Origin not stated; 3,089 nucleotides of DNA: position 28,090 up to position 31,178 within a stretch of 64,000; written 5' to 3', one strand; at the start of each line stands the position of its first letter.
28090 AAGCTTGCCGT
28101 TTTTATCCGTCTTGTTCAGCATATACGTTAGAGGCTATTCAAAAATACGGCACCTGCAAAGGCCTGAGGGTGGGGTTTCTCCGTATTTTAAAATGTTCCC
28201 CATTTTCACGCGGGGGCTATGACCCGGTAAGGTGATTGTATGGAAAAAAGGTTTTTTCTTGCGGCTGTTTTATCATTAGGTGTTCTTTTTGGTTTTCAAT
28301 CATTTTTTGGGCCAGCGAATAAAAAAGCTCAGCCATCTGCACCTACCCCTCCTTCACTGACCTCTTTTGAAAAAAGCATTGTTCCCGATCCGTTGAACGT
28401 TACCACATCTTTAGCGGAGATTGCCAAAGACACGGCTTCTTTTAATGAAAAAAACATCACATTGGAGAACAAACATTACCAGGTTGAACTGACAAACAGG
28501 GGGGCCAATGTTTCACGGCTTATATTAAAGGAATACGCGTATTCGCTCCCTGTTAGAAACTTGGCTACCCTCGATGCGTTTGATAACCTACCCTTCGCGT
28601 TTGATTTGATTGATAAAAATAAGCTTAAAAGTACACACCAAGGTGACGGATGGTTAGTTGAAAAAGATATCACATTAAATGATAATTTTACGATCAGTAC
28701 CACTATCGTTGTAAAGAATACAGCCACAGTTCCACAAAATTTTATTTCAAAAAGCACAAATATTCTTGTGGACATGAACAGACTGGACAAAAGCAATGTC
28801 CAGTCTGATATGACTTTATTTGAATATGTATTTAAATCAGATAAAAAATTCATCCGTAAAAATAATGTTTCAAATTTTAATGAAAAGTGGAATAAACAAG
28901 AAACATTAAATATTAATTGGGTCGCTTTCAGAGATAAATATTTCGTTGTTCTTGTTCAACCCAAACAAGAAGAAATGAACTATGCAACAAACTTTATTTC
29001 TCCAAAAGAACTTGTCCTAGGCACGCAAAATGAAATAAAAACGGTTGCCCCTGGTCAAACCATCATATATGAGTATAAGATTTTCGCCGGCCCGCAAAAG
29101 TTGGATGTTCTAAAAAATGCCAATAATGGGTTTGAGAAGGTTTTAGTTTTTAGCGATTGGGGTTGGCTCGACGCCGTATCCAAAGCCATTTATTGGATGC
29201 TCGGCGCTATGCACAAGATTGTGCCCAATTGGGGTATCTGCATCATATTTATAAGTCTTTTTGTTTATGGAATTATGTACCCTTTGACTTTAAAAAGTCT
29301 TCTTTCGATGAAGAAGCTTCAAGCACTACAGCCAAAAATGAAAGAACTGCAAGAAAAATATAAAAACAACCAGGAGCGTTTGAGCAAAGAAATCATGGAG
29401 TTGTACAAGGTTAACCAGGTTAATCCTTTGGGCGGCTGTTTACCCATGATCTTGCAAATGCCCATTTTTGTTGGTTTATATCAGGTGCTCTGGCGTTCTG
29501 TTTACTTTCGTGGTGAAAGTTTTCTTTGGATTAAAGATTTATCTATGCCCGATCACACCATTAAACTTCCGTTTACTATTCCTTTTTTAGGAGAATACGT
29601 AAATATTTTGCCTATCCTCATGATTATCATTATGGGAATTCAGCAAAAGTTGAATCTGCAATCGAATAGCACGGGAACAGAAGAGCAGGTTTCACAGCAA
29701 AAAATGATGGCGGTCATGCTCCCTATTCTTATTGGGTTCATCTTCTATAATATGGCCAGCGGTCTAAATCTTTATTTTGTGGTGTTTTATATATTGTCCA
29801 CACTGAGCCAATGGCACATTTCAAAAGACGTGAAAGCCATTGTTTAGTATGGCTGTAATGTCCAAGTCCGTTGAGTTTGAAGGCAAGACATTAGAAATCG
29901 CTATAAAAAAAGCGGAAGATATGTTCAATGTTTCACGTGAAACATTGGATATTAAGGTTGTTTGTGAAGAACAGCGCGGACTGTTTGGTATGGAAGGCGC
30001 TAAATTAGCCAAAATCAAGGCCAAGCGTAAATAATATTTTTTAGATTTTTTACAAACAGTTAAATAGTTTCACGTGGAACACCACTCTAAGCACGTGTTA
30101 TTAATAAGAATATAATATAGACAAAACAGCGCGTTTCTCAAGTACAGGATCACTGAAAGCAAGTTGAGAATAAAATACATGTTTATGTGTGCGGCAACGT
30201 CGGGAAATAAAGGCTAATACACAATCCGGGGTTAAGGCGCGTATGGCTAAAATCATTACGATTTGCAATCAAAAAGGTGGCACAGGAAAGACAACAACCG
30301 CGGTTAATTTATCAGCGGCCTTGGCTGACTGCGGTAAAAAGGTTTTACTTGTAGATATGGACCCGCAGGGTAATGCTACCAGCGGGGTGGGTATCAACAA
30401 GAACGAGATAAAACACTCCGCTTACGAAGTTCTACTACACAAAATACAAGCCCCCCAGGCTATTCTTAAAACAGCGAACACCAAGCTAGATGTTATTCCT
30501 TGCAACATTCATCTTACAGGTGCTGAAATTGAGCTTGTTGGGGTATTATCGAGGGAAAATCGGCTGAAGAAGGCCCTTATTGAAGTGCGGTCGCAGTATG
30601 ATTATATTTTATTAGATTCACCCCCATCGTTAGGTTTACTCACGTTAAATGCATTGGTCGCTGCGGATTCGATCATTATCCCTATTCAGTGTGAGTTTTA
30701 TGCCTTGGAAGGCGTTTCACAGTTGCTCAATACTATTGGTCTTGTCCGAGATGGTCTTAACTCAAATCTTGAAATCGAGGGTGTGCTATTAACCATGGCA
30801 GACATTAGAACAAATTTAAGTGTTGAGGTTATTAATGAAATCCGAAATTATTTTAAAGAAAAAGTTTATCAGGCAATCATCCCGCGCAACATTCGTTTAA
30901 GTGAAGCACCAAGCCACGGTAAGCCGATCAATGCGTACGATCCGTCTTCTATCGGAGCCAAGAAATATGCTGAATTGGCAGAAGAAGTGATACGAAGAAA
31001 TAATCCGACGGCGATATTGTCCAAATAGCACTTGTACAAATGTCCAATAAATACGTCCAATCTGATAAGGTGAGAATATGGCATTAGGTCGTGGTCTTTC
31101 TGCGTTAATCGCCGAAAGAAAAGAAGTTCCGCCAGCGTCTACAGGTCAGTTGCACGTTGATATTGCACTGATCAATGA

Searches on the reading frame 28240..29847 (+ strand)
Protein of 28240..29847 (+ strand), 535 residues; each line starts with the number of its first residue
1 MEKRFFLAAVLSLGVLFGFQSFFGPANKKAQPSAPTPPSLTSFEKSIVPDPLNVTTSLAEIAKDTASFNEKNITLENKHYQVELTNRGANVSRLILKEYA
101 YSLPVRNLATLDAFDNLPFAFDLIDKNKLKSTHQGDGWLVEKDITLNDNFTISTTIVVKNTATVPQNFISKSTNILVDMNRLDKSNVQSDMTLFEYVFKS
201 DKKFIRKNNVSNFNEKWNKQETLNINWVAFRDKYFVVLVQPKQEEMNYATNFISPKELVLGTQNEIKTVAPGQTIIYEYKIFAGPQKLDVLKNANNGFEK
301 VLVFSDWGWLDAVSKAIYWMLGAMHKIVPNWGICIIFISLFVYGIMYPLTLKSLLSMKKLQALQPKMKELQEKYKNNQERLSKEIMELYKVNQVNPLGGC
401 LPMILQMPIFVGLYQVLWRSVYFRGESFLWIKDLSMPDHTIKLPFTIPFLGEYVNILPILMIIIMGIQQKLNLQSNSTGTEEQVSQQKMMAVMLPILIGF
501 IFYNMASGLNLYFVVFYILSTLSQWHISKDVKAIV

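Call 51: search_protein_families(library=pfam, proteins=[window:28240-29847:+], max_evalue=0.00001)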
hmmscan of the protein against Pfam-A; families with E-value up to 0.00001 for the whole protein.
window:28240-29847:+ (535 aa): 2 families
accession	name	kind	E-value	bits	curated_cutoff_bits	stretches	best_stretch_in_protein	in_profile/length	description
PF02096.25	60KD_IMP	-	2.2e-53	181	35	1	331-528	1-162/163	60Kd inner membrane protein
PF14849.12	YidC_periplas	-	7.1e-23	82.4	24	1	133-320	95-283/283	YidC periplasmic domain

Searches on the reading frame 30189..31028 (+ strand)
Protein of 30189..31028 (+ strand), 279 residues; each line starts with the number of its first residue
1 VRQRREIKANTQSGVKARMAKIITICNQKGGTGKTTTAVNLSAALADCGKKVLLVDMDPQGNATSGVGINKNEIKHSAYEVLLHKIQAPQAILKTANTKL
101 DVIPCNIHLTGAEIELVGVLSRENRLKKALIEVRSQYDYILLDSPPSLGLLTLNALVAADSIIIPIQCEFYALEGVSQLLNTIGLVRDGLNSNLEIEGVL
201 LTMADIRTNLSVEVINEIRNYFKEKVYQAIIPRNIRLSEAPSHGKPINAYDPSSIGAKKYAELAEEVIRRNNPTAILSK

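Call 51: search_protein_families(library=pfam, proteins=[window:30189-31028:+], max_evalue=0.00001)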
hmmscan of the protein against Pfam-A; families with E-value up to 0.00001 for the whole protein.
window:30189-31028:+ (279 aa): 7 families
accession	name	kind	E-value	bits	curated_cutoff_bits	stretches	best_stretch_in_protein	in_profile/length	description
PF13614.12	AAA_31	-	3.7e-69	232.7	27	1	21-196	2-177/177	AAA domain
PF01656.29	CbiA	-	3.4e-29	101.8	25.4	1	23-247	1-125/125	CobQ/CobB/MinD/ParA nucleotide binding domain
PF09140.17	MipZ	-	2.9e-13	50.2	20.7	1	22-174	2-137/262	ATPase MipZ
PF00142.24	Fer4_NifH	-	3.6e-12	46.8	25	1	28-272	7-249/271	4Fe-4S iron sulfur cluster binding proteins, NifH/frxC family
PF10609.15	ParA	-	6.2e-12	45.9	27.1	1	19-267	2-245/246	NUBPL iron-transfer P-loop NTPase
PF06564.18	CBP_BcsQ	-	6.5e-12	45.9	21.3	1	21-265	2-231/234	Cellulose biosynthesis protein BcsQ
PF02374.21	ArsA_ATPase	-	4.7e-06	26.5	24.3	0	27-62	7-42/305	Anion-transporting ATPase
